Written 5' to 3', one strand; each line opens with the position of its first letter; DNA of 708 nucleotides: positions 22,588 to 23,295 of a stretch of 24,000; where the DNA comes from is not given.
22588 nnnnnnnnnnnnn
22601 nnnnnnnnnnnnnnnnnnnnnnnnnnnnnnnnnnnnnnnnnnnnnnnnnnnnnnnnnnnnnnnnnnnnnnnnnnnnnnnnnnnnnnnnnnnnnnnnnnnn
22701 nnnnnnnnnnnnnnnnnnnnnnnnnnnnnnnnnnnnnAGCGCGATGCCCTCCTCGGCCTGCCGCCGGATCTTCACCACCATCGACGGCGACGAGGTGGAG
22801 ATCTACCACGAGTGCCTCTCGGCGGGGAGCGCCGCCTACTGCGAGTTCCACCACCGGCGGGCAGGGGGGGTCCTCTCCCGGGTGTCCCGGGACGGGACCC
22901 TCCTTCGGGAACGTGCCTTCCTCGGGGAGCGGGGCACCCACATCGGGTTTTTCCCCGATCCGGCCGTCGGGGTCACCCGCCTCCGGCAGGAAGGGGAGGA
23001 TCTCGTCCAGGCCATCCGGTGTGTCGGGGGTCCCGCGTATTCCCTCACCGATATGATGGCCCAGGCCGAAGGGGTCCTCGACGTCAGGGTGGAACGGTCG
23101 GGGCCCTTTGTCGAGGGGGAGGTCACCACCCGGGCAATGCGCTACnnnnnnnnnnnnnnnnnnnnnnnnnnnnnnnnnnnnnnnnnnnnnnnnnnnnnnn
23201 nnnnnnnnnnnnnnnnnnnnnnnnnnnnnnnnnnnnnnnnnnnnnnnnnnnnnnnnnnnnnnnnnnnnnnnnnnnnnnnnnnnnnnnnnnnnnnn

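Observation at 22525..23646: wHTH protein whose C-terminal half looks like an isolated TiaS kinase (TCKD) domain, in an operon with ACT-hom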

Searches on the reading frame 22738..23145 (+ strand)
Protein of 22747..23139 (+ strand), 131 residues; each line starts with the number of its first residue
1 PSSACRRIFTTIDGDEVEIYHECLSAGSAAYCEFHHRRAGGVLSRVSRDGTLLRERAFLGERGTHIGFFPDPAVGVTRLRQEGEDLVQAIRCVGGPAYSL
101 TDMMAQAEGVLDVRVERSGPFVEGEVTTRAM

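Call 68: search_protein_families(library=pfam, proteins=[window:22747-23139:+], max_evalue=10)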
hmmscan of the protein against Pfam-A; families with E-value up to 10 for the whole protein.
window:22747-23139:+ (131 aa): 0 families

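Call 87: predict_structure(alignment_id=A5)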
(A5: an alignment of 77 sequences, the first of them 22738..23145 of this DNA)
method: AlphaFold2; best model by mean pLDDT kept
length: 136 residues; sequences in the alignment: 77
mean_pLDDT: 92.2   pTM: 0.85
mean pLDDT of the five models: 92.2, 92.0, 91.5, 91.1, 90.9
residues with pLDDT >= 90: 115; 70-90: 15; 50-70: 4; < 50: 2
segments of 3 or more residues with pLDDT < 50: none
pLDDT, mean of each block of 10 residues (from residue 1): 66 96 95 95 96 97 95 95 97 92 84 96 95 92
secondary structure, 60 per line:
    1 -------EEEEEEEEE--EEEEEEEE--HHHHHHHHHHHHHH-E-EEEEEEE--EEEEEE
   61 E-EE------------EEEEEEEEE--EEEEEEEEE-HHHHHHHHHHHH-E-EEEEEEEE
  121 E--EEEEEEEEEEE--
elements in order: E8-16 E19-26 H29-42 E46-52 E55-61 E77-85 E88-96 H98-109 E113-121 E124-134

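Call 89: fold_search(model_id=the predicted structure, library=pdb)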
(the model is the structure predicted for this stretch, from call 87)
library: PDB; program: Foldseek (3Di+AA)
matches with E <= 10: 550; with E <= 0.001: 0
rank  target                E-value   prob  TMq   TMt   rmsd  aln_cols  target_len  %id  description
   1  5bq9_B                4.2e-02  0.89  0.41  0.17   7.1       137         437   10  Crystal structure of uncharacterized protein lpg1496 Legionella pneumophila subsp. pneumophila (released 2015-06-10)
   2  3hyj_D                9.9e-02  0.20  0.25  0.19  14.0       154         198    8  Crystal structure of the N-terminal LAGLIDADG domain of DUF199/WhiA (released 2009-09-01)
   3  6e52_B                1.3e-01  0.80  0.27  0.18   5.1        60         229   13  Chimeric structure of Saccharomyces cerevisiae GCN4 leucine zipper fused to Staphylococcus aureus AgrC cytoplasmic his (released 2019-02-27)
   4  9c7n_D                1.4e-01  0.95  0.29  0.46   3.7        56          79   16  Crystal Structure of the GL3 ACT-like Domain (released 2025-10-08)
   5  8bo9_A                1.7e-01  0.12  0.24  0.21   9.8       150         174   13  NanoLuc-D9R/H57A/K89R mutant complexed with azacoelenterazine bound in intra-barrel catalytic site (released 2023-09-27)
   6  3w1z_B                2.0e-01  0.12  0.18  0.18  12.1       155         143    8  Heat shock protein 16.0 from Schizosaccharomyces pombe (released 2013-03-13)
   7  3gt6_B                2.2e-01  0.09  0.17  0.22  13.1       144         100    7  Crystal Structure of the hspA from Xanthomonas axonopodis (released 2011-02-16)
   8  9c7o_A                2.3e-01  0.84  0.30  0.46   3.8        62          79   14  Crystal Structure of the Maize R ACT-like Domain (released 2025-10-08)
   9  4yl9_C                2.3e-01  0.08  0.17  0.19  12.9       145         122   10  Crystal Structure of wild-type of hsp14.1 from Sulfolobus solfatataricus P2 (released 2015-11-04)
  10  9c7n_B                2.6e-01  0.89  0.29  0.44   3.7        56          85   16  Crystal Structure of the GL3 ACT-like Domain (released 2025-10-08)
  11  4ylb_A                2.6e-01  0.08  0.17  0.18  13.2       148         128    9  Crystal Structure of A102D mutant of hsp14.1 from Sulfolobus solfatataricus P2 (released 2015-11-04)
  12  3f56_C                2.9e-01  0.23  0.30  0.21  13.1       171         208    7  The structure of a previously undetected carboxysome shell protein: CsoS1D from Prochlorococcus marinus MED4 (released 2009-06-16)
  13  4bxi                  3.1e-01  0.54  0.26  0.25   5.9        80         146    9  Crystal structure of ATP binding domain of AgrC from Staphylococcus aureus (released 2014-06-04)
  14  1ejf_A                3.1e-01  0.09  0.15  0.17  11.3       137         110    9  CRYSTAL STRUCTURE OF THE HUMAN CO-CHAPERONE P23 (released 2000-06-19)
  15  1kzl                  3.2e-01  0.13  0.26  0.19  14.2       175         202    9  Riboflavin Synthase from S.pombe bound to Carboxyethyllumazine (released 2002-11-06)
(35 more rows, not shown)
